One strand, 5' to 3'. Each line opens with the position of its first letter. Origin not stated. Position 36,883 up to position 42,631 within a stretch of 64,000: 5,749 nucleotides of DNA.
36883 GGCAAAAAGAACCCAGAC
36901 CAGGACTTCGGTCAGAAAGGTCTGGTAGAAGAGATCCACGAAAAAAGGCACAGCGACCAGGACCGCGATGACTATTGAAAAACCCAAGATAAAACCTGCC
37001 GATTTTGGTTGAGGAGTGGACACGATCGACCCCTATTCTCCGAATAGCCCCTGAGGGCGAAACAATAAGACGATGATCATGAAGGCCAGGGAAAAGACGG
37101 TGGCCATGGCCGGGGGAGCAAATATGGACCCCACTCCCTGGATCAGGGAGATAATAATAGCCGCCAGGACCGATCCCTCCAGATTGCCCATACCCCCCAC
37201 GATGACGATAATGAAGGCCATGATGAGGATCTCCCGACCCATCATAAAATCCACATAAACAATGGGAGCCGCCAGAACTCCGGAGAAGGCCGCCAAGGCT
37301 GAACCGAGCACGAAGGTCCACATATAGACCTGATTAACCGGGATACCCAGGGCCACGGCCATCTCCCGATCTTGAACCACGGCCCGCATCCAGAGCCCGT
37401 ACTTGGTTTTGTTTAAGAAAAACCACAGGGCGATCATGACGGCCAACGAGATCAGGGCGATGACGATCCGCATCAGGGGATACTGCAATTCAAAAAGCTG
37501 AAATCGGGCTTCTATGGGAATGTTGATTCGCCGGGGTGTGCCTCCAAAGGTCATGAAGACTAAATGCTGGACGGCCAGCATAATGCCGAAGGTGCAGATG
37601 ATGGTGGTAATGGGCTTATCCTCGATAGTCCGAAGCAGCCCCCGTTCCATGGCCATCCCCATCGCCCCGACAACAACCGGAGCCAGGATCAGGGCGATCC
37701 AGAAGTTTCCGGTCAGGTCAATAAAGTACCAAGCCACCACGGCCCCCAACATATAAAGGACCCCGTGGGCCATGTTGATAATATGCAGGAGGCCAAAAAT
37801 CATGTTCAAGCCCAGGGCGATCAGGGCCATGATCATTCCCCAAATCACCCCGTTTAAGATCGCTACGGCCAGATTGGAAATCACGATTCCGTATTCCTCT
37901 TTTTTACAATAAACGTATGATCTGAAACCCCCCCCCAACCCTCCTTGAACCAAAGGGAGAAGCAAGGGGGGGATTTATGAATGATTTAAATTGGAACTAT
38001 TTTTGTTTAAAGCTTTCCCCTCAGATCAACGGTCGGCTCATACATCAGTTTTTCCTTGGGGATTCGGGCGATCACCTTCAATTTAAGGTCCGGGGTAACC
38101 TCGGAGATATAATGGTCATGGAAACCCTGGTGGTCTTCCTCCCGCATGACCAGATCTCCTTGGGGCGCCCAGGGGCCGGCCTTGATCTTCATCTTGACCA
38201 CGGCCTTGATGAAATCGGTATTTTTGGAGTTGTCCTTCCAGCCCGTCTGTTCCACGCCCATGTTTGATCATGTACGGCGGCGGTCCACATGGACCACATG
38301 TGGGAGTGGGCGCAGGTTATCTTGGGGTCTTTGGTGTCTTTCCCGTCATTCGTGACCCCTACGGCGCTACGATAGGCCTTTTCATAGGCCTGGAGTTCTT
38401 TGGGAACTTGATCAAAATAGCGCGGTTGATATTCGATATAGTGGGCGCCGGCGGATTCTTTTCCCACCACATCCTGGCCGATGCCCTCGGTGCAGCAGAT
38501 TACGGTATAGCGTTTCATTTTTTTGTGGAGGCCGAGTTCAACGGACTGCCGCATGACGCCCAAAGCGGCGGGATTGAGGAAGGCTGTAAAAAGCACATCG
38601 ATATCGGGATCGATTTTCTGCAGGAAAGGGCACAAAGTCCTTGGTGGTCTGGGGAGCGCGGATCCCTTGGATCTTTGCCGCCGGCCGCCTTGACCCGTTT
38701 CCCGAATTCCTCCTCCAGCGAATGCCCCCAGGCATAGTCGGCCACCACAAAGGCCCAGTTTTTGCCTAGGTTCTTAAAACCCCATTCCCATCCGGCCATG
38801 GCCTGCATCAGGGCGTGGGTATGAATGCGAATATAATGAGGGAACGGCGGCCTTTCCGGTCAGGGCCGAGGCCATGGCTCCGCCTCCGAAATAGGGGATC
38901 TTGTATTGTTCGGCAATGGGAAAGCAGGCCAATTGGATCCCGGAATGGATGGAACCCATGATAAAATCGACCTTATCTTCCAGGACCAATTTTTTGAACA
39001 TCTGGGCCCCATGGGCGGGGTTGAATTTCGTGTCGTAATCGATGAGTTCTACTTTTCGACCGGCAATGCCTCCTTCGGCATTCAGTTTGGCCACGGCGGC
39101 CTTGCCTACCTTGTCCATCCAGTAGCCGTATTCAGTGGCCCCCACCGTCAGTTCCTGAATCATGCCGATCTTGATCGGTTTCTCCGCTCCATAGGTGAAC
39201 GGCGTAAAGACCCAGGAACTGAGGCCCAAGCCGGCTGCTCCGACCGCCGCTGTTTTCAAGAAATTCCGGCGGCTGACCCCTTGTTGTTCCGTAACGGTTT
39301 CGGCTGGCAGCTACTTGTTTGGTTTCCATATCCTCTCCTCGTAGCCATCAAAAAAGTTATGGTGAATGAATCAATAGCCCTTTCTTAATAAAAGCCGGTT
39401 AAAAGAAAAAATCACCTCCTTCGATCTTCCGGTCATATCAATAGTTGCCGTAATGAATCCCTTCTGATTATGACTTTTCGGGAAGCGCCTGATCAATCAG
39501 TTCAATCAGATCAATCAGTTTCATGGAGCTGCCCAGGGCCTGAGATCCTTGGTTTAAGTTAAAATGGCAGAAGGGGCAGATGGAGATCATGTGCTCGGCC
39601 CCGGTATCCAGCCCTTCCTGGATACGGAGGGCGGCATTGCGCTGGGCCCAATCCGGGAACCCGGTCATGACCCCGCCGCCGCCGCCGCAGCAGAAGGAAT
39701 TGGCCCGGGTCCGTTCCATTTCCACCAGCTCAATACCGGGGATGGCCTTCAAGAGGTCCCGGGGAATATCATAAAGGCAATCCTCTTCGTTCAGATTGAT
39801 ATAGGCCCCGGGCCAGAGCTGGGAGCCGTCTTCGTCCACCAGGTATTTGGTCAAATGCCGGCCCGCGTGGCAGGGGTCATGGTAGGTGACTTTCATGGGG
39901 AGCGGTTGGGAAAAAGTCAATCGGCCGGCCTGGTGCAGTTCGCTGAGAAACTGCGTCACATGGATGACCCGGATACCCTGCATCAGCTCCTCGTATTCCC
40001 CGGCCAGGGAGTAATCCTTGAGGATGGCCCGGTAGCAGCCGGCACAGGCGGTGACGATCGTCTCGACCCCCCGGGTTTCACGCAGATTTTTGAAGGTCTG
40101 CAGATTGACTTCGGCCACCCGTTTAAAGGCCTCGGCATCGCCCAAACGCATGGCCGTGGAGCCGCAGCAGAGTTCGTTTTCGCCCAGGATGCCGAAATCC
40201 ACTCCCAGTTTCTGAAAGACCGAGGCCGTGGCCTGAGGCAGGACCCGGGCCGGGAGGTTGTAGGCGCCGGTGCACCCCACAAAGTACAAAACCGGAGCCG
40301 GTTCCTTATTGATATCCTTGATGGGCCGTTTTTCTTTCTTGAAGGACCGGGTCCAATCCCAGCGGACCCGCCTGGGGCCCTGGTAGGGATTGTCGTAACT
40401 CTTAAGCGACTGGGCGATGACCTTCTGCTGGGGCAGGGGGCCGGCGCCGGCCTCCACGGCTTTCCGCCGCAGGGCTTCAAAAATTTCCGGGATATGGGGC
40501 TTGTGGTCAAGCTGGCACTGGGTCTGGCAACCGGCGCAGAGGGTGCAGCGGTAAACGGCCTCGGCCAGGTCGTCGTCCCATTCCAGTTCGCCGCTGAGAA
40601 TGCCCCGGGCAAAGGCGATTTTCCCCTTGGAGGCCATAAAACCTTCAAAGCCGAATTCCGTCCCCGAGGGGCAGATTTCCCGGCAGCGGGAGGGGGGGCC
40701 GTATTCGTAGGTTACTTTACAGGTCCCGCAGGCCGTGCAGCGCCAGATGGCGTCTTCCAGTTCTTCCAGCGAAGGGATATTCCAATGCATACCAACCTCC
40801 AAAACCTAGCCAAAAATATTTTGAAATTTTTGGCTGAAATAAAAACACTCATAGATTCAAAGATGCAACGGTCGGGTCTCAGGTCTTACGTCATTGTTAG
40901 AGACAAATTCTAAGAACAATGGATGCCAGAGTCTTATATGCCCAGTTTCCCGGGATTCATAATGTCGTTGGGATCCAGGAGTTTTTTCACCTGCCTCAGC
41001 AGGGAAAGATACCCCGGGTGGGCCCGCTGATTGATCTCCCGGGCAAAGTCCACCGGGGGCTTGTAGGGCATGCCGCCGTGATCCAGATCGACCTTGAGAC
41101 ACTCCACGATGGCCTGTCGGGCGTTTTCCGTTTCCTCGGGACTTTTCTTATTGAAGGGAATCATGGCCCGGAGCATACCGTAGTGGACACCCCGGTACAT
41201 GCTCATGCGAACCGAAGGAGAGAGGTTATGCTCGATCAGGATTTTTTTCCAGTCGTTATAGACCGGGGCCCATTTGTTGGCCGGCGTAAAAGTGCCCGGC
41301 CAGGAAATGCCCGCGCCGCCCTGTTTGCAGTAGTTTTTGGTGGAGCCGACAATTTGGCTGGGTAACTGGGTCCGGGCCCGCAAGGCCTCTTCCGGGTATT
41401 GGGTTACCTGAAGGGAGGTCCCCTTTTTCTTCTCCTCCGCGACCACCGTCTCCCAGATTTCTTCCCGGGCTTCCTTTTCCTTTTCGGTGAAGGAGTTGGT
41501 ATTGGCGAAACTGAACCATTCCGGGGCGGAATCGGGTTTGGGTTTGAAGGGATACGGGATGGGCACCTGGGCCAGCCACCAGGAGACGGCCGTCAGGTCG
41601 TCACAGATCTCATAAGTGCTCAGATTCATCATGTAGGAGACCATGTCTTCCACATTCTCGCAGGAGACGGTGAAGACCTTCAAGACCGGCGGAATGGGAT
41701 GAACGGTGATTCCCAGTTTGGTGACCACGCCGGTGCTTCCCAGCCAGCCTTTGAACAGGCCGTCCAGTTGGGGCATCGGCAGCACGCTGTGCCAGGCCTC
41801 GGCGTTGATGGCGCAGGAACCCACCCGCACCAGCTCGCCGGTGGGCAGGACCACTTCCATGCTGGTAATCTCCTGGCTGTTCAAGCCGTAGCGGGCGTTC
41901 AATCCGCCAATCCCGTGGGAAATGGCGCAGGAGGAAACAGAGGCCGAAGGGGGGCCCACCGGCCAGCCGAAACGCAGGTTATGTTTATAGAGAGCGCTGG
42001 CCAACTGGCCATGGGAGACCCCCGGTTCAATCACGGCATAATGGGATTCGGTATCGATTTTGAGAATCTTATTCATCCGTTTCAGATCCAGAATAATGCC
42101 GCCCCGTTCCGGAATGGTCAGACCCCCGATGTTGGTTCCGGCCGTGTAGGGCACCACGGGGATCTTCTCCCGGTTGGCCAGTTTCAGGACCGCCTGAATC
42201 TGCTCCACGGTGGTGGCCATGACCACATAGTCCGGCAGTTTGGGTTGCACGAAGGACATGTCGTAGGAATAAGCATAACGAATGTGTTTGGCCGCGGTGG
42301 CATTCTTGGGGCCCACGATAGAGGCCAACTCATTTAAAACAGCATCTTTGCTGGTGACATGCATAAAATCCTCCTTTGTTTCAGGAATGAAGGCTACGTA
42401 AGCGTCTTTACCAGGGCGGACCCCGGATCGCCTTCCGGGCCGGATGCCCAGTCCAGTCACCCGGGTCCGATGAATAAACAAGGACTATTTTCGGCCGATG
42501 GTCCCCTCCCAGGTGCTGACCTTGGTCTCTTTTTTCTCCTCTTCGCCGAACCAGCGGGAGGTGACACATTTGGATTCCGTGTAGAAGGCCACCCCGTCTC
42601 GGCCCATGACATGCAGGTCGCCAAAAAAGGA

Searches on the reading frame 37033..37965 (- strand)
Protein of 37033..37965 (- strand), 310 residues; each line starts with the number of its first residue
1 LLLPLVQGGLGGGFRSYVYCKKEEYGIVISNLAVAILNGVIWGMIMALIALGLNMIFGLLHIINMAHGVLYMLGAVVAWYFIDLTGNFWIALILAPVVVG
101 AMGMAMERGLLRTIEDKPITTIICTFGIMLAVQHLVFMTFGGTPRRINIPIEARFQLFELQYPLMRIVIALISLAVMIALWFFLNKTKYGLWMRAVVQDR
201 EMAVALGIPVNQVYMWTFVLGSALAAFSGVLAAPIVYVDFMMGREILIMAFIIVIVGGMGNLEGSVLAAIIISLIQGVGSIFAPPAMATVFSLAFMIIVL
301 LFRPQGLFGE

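Call 86: search_protein_families(library=ncbifam, proteins=[window:37033-37965:-], max_evalue=0.00001)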
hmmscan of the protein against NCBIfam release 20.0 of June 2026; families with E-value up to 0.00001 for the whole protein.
window:37033-37965:- (310 aa): 5 families
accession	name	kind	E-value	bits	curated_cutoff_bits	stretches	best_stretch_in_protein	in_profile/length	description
TIGR03409.1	urea_trans_UrtB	equivalog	3e-57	194.5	250.3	1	36-308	4-286/291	urea ABC transporter permease subunit UrtB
TIGR03622.1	urea_t_UrtB_arc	equivalog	2.6e-38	131.9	374.25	1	45-309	13-278/284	urea ABC transporter, permease protein UrtB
NF008011.0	PRK10740.1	equivalog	6.9e-25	88.3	379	1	36-309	12-301/308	high-affinity branched-chain amino acid ABC transporter permease LivH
TIGR03408.1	urea_trans_UrtC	equivalog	5.8e-08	32.8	296.2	1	86-309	86-312/313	urea ABC transporter permease subunit UrtC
NF008450.0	PRK11301.1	subfamily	7.2e-07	28.9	366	1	156-308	249-406/418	high-affinity branched-chain amino acid ABC transporter permease LivM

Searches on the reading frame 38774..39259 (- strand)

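Call 86: search_protein_families(library=ncbifam, proteins=[window:38774-39259:-], max_evalue=0.00001)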
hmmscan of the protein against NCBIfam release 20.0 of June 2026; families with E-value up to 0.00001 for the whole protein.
window:38774-39259:- (161 aa): 3 families
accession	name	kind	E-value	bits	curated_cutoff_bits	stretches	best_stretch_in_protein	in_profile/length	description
NF011933.0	PRK15404.1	subfamily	8.5e-12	44.8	477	1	26-136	24-133/370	high-affinity branched-chain amino acid ABC transporter substrate-binding protein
TIGR03669.1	urea_ABC_arch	equivalog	1e-10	41.1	494.8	1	30-124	2-96/375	urea ABC transporter substrate-binding protein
TIGR03407.1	urea_ABC_UrtA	exception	3.7e-09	35.9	492.75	1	29-120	1-92/361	urea ABC transporter substrate-binding protein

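Call 87: search_protein_families(library=pfam, proteins=[window:38774-39259:-], max_evalue=0.0001)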
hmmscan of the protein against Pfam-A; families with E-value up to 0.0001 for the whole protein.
window:38774-39259:- (161 aa): 2 families
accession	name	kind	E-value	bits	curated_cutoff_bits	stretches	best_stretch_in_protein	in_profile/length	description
PF13458.12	Peripla_BP_6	-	1.1e-23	84.9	31.7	1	28-147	1-116/343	Periplasmic binding protein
PF13433.12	Peripla_BP_5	-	1.8e-09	37.6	27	1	29-119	1-91/363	Periplasmic binding protein domain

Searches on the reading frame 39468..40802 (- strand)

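Call 86: search_protein_families(library=ncbifam, proteins=[window:39468-40802:-], max_evalue=0.00001)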
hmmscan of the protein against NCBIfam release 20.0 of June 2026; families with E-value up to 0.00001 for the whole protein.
window:39468-40802:- (444 aa): 10 families
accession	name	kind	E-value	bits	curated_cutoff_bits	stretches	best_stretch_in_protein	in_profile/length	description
NF004898.0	PRK06259.1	equivalog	6.8e-51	173.4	385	2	40-315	142-389/488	fumarate reductase (CoM/CoB) subunit TfrB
NF045670.1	quin_L_LdhH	equivalog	1.6e-29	102.7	800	2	162-319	460-616/706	L-lactate dehydrogenase (quinone) large subunit LdhH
NF008369.0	PRK11168.1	equivalog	3.8e-20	72.2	278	1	158-316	156-308/401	anaerobic glycerol-3-phosphate dehydrogenase subunit C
NF045724.1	ferredox_TmcB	equivalog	8.5e-20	70.7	735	2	163-315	180-325/430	electron transfer complex ferredoxin TmcB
TIGR03379.1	glycerol3P_GlpC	equivalog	4.5e-17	61.9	279.9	1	162-315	155-304/397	anaerobic glycerol-3-phosphate dehydrogenase subunit GlpC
TIGR03288.1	CoB_CoM_SS_B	equivalog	8.6e-13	48.2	345.15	1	172-421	3-242/290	CoB--CoM heterodisulfide reductase subunit B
NF008434.0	PRK11274.1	equivalog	2e-12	46.8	333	1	13-312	16-312/409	glycolate oxidase subunit GlcF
NF045663.1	diclust_near_Sec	equivalog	3.3e-12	45.3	530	1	83-314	352-545/759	pyridine nucleotide-disulfide oxidoreductase/dicluster-binding protein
NF045711.1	sulf_resp_HmcF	equivalog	5.8e-12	45.2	750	1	341-413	349-422/457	sulfate respiration complex iron-sulfur protein HmcF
NF045796.1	DsrK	equivalog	2.1e-09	36.5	400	0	164-316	189-335/453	sulfate reduction electron transfer complex DsrMKJOP subunit DsrK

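Call 87: search_protein_families(library=pfam, proteins=[window:39468-40802:-], max_evalue=0.0001)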
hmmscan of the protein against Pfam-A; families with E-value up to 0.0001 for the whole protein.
window:39468-40802:- (444 aa): 2 families
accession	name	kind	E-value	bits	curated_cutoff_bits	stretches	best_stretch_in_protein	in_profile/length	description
PF02754.22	CCG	-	2.1e-28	98.7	20.6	2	171-259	1-83/85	Cysteine-rich domain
PF13183.11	Fer4_8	-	4.2e-11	43.7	27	1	39-97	10-65/68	4Fe-4S dicluster domain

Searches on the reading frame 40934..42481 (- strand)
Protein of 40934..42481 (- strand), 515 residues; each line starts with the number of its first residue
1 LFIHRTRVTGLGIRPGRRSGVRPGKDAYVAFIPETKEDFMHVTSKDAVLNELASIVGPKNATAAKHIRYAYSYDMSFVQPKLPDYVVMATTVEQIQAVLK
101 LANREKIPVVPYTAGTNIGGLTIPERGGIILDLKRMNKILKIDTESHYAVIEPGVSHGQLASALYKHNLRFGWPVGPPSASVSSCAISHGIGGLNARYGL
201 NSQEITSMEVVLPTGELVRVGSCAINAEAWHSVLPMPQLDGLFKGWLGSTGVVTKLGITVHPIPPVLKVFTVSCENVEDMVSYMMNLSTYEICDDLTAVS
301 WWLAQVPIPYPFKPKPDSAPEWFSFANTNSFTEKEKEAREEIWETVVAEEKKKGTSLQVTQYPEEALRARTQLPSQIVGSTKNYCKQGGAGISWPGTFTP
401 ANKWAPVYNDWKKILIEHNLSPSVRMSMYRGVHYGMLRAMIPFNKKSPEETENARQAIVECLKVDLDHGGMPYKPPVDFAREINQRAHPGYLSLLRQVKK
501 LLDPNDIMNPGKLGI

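Call 86: search_protein_families(library=ncbifam, proteins=[window:40934-42481:-], max_evalue=0.00001)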
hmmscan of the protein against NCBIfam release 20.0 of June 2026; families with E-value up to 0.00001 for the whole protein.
window:40934-42481:- (515 aa): 6 families
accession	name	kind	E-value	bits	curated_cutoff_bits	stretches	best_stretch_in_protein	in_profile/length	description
TIGR00387.1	glcD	equivalog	6.1e-36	124.1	567.9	1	86-282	1-192/413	glycolate oxidase subunit GlcD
NF008408.0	PRK11230.1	equivalog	2.8e-26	92.1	897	1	46-280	19-247/499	glycolate oxidase subunit GlcD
NF049975.1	2HglutDHaseYdiJ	equivalog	3.7e-11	41.5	1350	1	62-220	32-192/1018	D-2-hydroxyglutarate dehydrogenase YdiJ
NF053785.1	DcplphribOxDprE1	equivalog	2e-08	33.9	500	1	87-286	19-207/449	decaprenylphosphoryl-beta-D-ribose oxidase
TIGR01678.1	FAD_lactone_ox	subfamily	1.4e-07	30.8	396.8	1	86-221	18-150/438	sugar 1,4-lactone oxidase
NF041227.1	BagG_FevA2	exception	5.6e-06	25.2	850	1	81-222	44-180/455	bagremycin/ferroverdin biosynthesis FAD-dependent oxygenase BagG/FevA2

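Call 87: search_protein_families(library=pfam, proteins=[window:40934-42481:-], max_evalue=0.0001)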
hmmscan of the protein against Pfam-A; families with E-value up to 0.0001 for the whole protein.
window:40934-42481:- (515 aa): 2 families
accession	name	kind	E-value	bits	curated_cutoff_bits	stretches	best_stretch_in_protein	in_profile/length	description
PF01565.28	FAD_binding_4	-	5.5e-31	107.5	26.4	1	83-221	1-139/139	FAD binding domain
PF02913.24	FAD-oxidase_C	-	2.8e-10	40.8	21.2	1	323-513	60-248/248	FAD linked oxidases, C-terminal domain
